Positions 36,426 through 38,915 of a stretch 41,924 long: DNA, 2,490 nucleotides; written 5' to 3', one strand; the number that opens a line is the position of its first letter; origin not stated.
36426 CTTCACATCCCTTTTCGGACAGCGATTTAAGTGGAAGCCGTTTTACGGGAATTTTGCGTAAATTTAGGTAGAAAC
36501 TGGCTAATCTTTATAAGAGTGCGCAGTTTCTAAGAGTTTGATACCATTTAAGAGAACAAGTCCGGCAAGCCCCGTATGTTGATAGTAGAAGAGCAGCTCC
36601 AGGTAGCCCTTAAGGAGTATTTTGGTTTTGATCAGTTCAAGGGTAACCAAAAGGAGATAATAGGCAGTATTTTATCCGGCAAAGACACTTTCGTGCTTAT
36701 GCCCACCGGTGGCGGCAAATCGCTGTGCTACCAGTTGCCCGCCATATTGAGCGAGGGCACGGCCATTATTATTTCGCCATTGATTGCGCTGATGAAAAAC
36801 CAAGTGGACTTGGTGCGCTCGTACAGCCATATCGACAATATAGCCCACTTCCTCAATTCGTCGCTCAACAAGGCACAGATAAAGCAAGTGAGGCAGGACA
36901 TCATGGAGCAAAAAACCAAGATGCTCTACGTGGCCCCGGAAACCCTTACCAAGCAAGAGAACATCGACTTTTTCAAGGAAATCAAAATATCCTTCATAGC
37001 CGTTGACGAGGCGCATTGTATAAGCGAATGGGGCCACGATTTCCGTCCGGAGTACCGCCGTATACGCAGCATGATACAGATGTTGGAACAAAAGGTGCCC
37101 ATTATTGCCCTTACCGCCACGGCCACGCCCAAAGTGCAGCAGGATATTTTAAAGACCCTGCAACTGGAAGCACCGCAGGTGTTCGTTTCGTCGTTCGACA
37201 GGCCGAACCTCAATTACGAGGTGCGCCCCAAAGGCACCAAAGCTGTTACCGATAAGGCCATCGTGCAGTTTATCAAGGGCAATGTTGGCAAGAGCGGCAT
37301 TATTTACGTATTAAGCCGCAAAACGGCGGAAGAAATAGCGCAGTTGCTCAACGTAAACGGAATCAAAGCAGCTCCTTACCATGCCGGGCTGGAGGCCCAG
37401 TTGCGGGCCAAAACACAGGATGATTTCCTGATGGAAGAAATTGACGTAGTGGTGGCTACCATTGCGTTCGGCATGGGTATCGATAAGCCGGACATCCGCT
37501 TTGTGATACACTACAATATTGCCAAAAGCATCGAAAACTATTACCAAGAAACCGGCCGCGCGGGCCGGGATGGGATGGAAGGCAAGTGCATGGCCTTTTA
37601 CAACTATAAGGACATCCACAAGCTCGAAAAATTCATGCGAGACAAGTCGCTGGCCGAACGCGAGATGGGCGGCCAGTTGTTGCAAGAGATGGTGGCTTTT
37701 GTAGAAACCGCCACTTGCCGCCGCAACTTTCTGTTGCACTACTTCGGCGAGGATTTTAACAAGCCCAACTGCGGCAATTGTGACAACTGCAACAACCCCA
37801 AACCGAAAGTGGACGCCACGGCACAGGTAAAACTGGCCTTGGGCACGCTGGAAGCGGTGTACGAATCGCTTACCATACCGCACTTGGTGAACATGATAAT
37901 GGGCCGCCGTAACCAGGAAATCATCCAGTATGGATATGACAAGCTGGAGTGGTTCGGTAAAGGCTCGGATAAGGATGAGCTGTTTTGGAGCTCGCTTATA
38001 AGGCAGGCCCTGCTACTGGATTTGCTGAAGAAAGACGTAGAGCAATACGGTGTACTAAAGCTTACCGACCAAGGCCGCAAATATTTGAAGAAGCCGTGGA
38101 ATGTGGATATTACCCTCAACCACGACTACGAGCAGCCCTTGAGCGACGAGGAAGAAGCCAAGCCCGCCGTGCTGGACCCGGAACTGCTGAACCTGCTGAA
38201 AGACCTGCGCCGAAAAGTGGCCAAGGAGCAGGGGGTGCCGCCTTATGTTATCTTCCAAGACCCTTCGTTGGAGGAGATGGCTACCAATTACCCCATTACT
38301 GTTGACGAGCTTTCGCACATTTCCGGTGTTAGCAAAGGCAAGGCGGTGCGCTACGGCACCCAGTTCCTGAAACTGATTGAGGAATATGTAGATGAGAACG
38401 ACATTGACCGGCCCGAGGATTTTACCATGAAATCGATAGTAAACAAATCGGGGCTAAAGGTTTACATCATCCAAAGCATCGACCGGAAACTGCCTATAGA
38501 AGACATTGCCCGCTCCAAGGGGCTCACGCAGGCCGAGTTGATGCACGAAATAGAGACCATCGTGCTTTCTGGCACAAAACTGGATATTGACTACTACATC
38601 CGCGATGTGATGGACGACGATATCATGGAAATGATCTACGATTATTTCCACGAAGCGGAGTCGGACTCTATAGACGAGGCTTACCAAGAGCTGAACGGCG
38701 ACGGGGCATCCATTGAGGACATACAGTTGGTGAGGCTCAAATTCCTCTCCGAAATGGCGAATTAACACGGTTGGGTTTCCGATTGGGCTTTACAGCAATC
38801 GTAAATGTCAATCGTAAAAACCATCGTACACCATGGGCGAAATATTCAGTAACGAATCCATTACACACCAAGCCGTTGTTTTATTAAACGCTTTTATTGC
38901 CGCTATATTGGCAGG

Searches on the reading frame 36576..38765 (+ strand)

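Call 14: search_protein_families(library=pfam, proteins=[window:36576-38765:+], max_evalue=0.001)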
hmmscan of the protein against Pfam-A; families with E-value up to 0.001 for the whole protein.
window:36576-38765:+ (729 aa): 7 families
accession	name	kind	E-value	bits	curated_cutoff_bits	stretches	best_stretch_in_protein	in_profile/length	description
PF00270.35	DEAD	-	5.2e-29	101.6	26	1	24-188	3-164/167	DEAD/DEAH box helicase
PF21220.3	RecQ-1-like_HTH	-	5.3e-24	84.6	27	1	625-675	1-51/51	RecQ-1-like, helix-turn-helix domain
PF09382.16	RQC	-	3.5e-23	82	23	1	411-517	4-110/114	RQC domain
PF00271.37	Helicase_C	-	7.6e-21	74.9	23.5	1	228-333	5-110/110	Helicase conserved C-terminal domain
PF16124.10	RecQ_Zn_bind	-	2.4e-19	70.3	25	1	344-406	1-66/66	RecQ zinc-binding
PF00570.28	HRDC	-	1.1e-18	67.3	23.8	1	536-601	3-68/68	HRDC domain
PF04851.21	ResIII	-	9.9e-06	26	22.5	1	25-183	8-162/164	Type III restriction enzyme, res subunit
